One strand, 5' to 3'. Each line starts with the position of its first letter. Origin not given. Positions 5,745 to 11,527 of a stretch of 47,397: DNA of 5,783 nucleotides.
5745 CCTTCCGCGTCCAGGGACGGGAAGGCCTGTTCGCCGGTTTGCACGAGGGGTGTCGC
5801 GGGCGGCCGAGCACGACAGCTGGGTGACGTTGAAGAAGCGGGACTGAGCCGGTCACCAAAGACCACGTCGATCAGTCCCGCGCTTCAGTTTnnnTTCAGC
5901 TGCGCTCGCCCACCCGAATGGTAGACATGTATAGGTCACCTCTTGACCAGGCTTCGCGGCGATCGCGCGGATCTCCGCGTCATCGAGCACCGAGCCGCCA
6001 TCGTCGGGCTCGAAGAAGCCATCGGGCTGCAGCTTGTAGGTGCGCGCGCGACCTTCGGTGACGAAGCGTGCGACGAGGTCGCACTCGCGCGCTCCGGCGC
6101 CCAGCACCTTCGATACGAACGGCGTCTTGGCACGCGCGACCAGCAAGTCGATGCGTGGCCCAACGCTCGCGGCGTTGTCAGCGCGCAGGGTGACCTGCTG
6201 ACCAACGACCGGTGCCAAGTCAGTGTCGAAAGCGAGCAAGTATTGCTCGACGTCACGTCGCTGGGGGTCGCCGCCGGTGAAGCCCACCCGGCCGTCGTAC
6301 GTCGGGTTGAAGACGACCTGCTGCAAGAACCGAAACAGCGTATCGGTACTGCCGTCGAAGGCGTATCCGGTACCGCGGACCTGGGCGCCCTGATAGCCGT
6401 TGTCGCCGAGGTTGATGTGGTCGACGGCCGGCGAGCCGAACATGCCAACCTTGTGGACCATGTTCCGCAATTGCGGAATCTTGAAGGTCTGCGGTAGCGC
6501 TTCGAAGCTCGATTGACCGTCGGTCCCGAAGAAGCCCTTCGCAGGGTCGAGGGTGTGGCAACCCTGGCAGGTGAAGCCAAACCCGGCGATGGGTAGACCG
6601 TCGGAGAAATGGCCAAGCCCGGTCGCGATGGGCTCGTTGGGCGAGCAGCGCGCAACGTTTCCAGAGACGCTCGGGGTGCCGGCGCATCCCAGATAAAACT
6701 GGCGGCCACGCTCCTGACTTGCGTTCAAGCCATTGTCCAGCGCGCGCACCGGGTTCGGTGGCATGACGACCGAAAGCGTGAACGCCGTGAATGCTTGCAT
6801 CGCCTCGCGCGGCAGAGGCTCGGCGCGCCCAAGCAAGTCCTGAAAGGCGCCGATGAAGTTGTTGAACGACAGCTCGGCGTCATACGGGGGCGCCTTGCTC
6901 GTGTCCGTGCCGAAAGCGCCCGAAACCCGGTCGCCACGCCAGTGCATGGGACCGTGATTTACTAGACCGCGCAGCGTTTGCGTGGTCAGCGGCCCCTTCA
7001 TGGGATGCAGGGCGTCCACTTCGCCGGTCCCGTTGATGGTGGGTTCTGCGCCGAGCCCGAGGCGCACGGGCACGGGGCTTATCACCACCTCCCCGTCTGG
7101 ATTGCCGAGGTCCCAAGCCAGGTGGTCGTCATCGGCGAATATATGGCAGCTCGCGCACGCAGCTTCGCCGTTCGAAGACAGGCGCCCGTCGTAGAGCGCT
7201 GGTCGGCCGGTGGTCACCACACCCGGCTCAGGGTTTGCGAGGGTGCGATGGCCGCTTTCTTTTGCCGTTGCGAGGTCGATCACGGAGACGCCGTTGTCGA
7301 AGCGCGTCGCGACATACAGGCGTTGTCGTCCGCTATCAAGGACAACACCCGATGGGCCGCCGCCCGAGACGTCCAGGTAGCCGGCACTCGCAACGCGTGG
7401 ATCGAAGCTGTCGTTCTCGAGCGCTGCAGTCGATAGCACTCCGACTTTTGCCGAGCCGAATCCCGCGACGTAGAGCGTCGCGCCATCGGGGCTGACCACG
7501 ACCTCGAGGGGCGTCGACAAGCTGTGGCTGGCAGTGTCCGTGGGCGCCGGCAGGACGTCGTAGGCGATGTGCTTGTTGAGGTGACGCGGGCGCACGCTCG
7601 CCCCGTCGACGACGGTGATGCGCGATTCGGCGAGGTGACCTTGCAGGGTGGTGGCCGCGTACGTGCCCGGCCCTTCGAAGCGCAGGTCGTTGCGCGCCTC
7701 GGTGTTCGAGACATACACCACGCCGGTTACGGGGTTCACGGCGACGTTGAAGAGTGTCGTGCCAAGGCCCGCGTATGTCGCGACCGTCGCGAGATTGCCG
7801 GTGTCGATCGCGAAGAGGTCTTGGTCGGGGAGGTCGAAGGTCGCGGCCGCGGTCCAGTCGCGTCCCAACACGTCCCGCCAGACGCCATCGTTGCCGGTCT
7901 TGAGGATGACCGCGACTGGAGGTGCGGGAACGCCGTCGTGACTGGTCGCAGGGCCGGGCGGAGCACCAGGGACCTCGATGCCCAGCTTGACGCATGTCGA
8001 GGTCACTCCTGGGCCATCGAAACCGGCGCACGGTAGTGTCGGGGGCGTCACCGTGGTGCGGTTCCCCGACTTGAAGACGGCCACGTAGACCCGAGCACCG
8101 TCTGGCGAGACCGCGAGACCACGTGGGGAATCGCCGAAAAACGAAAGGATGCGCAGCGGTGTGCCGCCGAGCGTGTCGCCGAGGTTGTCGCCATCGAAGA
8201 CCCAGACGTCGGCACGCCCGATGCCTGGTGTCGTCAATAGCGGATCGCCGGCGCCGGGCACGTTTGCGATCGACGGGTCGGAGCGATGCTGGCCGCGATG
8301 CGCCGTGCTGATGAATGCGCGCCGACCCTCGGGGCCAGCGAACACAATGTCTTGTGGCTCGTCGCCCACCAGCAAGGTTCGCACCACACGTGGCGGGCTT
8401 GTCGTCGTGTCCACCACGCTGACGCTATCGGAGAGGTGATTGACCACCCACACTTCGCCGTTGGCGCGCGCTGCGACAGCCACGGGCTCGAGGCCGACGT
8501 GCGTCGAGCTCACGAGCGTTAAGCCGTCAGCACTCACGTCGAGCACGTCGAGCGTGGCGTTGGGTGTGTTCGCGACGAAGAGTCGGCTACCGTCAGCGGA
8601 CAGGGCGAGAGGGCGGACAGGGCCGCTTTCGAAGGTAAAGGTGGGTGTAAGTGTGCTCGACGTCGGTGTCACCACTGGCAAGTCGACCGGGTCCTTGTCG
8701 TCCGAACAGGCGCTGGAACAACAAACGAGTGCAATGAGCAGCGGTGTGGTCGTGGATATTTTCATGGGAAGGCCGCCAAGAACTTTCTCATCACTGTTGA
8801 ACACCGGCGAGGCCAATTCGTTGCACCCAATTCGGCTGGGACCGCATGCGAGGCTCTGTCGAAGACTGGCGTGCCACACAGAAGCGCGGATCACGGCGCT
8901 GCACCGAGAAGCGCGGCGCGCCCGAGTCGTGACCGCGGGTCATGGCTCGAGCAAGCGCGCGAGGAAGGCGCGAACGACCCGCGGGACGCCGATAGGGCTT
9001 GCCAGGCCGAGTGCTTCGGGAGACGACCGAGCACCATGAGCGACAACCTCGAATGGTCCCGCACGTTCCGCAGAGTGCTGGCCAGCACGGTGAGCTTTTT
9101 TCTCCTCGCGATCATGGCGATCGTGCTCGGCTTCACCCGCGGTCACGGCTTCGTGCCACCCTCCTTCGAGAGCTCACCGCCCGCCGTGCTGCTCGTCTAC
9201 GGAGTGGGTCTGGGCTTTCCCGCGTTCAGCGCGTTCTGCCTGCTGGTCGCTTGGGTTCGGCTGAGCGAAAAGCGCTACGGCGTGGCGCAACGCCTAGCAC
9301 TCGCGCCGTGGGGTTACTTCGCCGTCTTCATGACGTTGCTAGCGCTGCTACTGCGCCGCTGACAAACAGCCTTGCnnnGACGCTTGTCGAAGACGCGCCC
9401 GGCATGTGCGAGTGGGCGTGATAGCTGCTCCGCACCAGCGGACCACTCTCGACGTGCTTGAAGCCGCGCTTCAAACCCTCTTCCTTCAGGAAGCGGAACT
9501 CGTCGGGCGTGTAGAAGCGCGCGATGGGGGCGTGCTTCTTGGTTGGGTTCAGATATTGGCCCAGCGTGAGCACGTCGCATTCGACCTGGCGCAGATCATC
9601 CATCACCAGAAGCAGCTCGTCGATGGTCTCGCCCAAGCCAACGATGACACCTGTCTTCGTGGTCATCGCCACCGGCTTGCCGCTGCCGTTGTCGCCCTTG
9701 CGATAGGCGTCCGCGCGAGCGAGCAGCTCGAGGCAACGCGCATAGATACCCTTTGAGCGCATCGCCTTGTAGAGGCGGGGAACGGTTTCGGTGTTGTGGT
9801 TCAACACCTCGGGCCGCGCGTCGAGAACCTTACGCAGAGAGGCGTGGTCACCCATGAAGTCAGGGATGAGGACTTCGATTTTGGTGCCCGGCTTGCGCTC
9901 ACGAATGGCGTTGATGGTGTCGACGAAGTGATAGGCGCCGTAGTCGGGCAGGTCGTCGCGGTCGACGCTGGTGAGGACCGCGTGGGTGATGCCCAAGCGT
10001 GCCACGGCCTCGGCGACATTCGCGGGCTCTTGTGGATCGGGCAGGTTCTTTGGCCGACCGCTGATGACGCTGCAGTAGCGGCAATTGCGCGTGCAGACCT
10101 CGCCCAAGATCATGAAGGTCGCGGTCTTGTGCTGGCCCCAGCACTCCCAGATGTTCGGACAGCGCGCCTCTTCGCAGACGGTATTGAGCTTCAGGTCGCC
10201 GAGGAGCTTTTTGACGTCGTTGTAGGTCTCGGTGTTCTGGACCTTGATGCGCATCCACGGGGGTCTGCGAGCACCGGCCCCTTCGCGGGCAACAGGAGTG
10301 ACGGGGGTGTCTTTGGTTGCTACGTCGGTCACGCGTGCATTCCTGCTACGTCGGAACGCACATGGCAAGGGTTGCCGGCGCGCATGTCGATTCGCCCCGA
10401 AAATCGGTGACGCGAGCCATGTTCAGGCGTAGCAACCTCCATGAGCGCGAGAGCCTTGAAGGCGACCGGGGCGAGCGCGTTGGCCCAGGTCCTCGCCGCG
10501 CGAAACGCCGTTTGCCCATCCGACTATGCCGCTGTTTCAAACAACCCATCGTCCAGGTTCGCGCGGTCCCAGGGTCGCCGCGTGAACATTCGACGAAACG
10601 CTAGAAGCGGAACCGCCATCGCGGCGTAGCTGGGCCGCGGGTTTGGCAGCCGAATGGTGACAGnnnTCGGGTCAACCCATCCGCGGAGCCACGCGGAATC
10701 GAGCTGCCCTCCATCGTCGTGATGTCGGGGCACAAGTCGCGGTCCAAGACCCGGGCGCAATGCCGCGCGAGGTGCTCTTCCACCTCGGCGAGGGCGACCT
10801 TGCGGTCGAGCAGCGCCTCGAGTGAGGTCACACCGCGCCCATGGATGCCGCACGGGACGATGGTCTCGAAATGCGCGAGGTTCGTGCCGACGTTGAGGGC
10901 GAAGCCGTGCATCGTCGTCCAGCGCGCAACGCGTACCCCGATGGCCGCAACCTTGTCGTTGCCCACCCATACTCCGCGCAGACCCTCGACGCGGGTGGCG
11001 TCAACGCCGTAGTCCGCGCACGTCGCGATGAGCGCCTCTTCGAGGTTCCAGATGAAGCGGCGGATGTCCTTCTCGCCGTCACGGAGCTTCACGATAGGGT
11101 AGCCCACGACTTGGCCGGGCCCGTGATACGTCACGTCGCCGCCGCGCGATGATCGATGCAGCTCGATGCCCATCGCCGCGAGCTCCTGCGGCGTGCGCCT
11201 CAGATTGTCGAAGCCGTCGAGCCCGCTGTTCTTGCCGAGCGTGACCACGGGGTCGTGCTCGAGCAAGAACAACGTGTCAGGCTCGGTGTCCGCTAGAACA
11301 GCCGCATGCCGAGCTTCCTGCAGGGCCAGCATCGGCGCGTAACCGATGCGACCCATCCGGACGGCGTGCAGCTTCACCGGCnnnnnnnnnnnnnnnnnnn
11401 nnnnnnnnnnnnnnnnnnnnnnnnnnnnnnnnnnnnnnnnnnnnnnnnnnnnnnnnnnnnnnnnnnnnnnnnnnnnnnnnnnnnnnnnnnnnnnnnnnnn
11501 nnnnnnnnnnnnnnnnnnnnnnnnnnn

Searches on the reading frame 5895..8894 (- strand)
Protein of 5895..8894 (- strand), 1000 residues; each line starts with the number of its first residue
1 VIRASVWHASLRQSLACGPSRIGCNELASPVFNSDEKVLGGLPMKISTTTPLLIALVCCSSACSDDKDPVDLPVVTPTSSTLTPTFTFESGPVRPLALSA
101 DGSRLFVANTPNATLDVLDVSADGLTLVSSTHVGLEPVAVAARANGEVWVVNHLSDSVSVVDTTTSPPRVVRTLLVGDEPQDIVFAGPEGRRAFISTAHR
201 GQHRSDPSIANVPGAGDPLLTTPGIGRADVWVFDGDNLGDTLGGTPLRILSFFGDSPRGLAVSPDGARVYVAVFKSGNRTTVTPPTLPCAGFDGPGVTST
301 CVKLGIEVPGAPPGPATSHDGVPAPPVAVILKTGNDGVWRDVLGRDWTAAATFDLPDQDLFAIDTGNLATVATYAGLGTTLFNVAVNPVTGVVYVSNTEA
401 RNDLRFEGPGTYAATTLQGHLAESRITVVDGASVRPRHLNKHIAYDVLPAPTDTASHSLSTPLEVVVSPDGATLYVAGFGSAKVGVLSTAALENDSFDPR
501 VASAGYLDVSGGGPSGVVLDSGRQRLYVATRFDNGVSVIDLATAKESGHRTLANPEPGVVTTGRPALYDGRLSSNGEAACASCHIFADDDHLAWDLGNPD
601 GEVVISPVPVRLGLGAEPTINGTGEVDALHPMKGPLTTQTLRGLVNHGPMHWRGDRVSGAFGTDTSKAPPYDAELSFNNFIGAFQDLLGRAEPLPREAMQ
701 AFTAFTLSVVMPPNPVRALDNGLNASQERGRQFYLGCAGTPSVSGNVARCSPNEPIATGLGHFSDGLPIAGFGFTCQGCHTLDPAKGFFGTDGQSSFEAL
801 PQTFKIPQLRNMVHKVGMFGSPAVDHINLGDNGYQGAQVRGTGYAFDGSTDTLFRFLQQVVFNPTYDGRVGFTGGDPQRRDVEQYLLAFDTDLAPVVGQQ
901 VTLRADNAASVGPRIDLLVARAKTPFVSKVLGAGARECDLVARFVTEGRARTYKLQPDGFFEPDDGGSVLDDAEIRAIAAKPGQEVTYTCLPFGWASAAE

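Call 6: search_protein_families(library=pfam, proteins=[window:5895-8894:-], max_evalue=0.0001)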
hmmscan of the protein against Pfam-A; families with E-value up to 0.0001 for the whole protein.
window:5895-8894:- (1000 aa): 2 families
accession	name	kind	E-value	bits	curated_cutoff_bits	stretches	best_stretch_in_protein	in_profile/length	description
PF08450.18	SGL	-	1.9e-06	28.1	26.3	0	96-199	139-246/246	SMP-30/Gluconolactonase/LRE-like region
PF10282.15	Lactonase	-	2e-06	27.7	21.7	0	89-163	35-115/344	Lactonase, 7-bladed beta-propeller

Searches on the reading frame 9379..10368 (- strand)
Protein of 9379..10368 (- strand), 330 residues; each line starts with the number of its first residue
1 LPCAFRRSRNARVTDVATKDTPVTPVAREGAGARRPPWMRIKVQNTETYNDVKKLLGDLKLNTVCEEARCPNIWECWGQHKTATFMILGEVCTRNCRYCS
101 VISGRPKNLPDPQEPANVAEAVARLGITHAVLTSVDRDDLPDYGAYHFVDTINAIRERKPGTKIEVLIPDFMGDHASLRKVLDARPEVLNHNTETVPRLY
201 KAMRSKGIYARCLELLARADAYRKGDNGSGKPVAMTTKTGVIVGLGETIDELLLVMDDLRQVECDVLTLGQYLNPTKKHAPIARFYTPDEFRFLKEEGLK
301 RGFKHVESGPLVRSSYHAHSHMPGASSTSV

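Call 6: search_protein_families(library=pfam, proteins=[window:9379-10368:-], max_evalue=0.0001)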
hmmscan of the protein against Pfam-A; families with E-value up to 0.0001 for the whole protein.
window:9379-10368:- (330 aa): 2 families
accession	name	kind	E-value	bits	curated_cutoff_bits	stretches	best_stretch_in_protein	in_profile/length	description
PF04055.27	Radical_SAM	-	6e-16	59.5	29.5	1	86-258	1-165/166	Radical SAM superfamily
PF16881.10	LIAS_N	-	5.8e-09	36.8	27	1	29-70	55-96/96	N-terminal domain of lipoyl synthase of Radical_SAM family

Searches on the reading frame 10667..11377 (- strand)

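Call 6: search_protein_families(library=pfam, proteins=[window:10667-11377:-], max_evalue=0.0001)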
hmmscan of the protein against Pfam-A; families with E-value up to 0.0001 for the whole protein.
window:10667-11377:- (237 aa): 1 family
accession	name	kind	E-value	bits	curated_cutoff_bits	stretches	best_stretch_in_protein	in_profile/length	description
PF21948.1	LplA-B_cat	-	1.5e-48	165.9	27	1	14-207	3-199/200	Lipoyl protein ligase A/B catalytic domain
